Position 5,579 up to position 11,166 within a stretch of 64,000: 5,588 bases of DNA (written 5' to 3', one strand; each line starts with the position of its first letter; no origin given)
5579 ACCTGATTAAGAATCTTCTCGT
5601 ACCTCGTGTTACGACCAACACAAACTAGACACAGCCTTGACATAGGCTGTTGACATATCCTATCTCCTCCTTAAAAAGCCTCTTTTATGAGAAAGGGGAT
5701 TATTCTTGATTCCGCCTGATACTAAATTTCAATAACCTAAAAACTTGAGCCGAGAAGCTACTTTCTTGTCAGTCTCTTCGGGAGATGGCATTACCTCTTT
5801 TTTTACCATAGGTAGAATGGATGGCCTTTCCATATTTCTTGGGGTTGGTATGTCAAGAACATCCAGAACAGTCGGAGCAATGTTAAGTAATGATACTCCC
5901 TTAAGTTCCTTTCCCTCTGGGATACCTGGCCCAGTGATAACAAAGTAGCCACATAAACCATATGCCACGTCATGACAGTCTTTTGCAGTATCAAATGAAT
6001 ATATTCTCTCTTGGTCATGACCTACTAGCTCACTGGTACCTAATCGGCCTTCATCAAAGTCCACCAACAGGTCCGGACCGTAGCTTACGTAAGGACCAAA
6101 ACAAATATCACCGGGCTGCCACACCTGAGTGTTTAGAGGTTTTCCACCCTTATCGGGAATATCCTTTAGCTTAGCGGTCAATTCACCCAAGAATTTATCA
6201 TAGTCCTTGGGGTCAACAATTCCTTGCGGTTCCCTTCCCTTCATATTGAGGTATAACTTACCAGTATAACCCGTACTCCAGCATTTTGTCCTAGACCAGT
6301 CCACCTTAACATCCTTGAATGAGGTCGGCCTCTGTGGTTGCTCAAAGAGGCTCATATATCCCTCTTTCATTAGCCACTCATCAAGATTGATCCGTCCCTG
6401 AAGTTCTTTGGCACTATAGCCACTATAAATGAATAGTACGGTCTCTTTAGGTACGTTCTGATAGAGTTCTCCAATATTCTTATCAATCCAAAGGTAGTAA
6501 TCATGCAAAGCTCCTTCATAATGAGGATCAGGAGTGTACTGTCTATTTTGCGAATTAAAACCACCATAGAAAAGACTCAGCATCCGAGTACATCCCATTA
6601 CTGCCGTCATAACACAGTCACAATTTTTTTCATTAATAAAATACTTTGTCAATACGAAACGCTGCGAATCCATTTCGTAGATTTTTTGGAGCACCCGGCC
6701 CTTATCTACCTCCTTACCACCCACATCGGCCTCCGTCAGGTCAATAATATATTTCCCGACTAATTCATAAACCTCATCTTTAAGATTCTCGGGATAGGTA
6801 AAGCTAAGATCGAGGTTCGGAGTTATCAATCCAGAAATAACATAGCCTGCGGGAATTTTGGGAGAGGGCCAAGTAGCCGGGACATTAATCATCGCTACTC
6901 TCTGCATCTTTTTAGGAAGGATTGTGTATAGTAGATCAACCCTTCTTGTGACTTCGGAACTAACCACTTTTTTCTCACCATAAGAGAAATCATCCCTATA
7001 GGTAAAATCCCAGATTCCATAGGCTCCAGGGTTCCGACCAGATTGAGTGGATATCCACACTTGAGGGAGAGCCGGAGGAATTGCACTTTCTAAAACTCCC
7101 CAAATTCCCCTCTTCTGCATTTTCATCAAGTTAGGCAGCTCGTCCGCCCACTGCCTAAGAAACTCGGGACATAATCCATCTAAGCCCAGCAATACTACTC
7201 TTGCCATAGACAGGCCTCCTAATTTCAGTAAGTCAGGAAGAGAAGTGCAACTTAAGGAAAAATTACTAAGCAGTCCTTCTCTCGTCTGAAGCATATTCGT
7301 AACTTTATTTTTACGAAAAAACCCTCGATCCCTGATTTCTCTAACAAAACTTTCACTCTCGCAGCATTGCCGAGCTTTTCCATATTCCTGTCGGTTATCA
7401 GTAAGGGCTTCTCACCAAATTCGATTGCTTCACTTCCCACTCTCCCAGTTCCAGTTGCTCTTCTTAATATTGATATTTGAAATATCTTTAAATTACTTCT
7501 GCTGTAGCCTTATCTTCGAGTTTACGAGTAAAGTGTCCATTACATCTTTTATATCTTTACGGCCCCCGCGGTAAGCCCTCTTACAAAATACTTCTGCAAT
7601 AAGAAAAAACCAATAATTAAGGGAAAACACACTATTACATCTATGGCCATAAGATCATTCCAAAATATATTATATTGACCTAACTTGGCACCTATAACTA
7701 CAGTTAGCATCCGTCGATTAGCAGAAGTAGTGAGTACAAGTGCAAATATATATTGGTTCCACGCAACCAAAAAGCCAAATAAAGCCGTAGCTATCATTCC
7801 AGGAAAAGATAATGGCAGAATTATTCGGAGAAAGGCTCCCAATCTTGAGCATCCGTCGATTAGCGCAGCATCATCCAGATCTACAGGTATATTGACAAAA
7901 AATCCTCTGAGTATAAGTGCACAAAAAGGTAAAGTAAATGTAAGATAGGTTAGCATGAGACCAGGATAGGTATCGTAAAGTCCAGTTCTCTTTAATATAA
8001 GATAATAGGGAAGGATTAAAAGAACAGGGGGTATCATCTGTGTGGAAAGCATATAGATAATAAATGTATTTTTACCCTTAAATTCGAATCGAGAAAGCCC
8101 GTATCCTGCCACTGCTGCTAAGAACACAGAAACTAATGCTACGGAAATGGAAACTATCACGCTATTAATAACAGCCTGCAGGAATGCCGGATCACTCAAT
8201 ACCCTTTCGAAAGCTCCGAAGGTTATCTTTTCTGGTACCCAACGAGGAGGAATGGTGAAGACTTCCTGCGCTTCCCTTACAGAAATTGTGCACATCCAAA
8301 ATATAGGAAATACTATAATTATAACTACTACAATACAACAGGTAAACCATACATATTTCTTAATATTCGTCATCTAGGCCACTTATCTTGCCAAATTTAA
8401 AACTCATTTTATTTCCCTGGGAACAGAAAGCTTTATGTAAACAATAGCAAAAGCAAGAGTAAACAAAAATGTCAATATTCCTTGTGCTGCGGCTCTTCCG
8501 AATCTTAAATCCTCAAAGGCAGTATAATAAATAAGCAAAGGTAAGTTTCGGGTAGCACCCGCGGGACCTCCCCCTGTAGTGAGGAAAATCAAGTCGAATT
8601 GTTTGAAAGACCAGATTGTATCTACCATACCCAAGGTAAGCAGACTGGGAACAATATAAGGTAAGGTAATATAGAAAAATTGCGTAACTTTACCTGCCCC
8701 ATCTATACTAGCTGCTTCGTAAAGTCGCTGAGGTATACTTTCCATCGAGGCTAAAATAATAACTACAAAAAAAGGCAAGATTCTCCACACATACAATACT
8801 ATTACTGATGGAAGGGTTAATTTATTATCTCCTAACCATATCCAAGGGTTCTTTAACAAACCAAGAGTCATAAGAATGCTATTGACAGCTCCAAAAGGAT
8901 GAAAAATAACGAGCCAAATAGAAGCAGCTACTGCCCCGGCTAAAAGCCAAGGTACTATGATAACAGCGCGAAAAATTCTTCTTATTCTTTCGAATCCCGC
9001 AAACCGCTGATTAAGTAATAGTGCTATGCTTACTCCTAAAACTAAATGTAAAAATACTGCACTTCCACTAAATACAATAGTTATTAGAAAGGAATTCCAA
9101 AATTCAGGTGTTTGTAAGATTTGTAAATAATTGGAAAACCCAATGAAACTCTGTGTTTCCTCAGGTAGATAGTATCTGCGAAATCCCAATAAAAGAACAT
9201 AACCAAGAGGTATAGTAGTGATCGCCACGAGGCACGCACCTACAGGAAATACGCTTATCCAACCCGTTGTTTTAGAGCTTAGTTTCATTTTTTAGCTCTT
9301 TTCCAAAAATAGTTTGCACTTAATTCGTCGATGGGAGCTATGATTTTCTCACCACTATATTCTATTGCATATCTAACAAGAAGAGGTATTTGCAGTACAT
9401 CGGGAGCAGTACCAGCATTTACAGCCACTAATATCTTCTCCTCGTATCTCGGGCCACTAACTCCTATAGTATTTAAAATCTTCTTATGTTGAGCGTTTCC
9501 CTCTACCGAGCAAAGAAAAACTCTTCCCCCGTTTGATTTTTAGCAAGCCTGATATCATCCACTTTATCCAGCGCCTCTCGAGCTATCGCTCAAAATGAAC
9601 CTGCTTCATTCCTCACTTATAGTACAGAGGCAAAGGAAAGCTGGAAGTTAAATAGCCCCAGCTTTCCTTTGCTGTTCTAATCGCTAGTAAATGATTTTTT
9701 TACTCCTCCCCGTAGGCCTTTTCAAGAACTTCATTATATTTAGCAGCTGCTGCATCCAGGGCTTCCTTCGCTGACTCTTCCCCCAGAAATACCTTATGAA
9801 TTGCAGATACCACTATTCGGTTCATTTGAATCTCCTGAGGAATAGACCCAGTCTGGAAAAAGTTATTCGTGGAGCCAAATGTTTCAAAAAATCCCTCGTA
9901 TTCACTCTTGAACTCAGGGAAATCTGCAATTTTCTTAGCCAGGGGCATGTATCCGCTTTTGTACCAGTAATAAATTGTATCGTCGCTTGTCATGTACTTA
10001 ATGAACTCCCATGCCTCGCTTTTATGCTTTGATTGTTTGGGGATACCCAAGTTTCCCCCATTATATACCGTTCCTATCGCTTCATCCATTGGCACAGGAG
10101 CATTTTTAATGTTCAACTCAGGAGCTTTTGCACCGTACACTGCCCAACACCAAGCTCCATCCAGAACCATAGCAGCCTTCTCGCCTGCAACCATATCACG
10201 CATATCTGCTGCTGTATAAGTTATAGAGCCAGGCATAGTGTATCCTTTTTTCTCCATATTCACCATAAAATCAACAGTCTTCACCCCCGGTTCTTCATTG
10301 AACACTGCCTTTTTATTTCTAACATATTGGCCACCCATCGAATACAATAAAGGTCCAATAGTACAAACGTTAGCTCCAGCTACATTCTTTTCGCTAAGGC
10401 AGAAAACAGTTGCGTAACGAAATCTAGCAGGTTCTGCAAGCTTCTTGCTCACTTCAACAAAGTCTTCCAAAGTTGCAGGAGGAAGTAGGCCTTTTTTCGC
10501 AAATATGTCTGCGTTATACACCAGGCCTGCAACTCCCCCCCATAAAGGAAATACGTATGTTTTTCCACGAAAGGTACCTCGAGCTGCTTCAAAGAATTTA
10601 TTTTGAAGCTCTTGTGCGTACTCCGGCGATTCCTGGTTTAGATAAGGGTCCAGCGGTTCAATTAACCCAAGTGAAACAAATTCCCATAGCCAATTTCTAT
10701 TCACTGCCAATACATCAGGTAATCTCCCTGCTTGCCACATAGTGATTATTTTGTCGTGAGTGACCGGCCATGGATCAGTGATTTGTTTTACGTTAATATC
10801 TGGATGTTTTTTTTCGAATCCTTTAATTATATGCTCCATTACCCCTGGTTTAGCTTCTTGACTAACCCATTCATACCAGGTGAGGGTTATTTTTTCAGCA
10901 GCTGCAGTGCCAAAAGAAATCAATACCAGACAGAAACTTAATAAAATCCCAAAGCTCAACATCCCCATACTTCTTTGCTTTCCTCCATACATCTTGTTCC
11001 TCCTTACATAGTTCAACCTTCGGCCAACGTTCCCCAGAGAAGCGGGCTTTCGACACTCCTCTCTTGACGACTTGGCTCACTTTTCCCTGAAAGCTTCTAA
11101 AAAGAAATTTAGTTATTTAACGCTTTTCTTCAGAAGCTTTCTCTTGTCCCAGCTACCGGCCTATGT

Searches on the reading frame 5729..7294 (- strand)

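Call 60: search_protein_families(library=pfam, proteins=[window:5729-7294:-], max_evalue=0.00001)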
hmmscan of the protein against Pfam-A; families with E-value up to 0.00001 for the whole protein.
window:5729-7294:- (521 aa): 1 family
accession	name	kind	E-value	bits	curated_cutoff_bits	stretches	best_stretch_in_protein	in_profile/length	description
PF01663.27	Phosphodiest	-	5.1e-20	72.8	23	1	33-396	1-297/342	Type I phosphodiesterase / nucleotide pyrophosphatase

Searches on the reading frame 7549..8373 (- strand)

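Call 60: search_protein_families(library=pfam, proteins=[window:7549-8373:-], max_evalue=0.00001)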
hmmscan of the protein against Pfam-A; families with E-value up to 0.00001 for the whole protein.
window:7549-8373:- (274 aa): 1 family
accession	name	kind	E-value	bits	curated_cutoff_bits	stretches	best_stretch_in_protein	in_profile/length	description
PF00528.27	BPD_transp_1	-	2.4e-14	53.9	26.4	1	83-267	2-182/184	Binding-protein-dependent transport system inner membrane component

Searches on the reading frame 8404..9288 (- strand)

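Call 60: search_protein_families(library=pfam, proteins=[window:8404-9288:-], max_evalue=0.00001)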
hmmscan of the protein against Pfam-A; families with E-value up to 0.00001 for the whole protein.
window:8404-9288:- (294 aa): 1 family
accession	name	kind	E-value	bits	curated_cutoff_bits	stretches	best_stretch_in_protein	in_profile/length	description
PF00528.27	BPD_transp_1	-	6.7e-15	55.7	26.4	1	83-284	3-175/184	Binding-protein-dependent transport system inner membrane component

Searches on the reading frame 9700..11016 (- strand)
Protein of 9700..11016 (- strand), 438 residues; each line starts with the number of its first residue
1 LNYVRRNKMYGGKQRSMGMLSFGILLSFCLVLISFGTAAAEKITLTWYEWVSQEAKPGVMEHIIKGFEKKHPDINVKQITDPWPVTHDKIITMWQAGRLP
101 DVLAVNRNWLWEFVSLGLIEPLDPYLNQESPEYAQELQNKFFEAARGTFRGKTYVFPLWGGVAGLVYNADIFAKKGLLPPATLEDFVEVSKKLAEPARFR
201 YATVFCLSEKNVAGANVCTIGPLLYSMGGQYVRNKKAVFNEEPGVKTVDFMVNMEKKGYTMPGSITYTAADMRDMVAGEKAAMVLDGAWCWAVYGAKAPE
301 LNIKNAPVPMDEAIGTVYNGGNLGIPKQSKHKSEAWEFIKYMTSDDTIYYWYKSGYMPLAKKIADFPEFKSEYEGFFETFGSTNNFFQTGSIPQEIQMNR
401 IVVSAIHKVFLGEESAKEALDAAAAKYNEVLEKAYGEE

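Call 60: search_protein_families(library=pfam, proteins=[window:9700-11016:-], max_evalue=0.00001)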
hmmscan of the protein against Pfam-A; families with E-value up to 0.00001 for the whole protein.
window:9700-11016:- (438 aa): 3 families
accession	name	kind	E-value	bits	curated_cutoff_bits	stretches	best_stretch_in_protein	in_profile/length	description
PF01547.30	SBP_bac_1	-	2.1e-39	136.8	26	1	58-346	9-304/307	Bacterial extracellular solute-binding protein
PF13416.11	SBP_bac_8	-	1.8e-37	130.1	27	1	63-371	2-273/279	Bacterial extracellular solute-binding protein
PF13343.11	SBP_bac_6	-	7.6e-07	29.3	24.6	0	99-187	3-87/245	Bacterial extracellular solute-binding protein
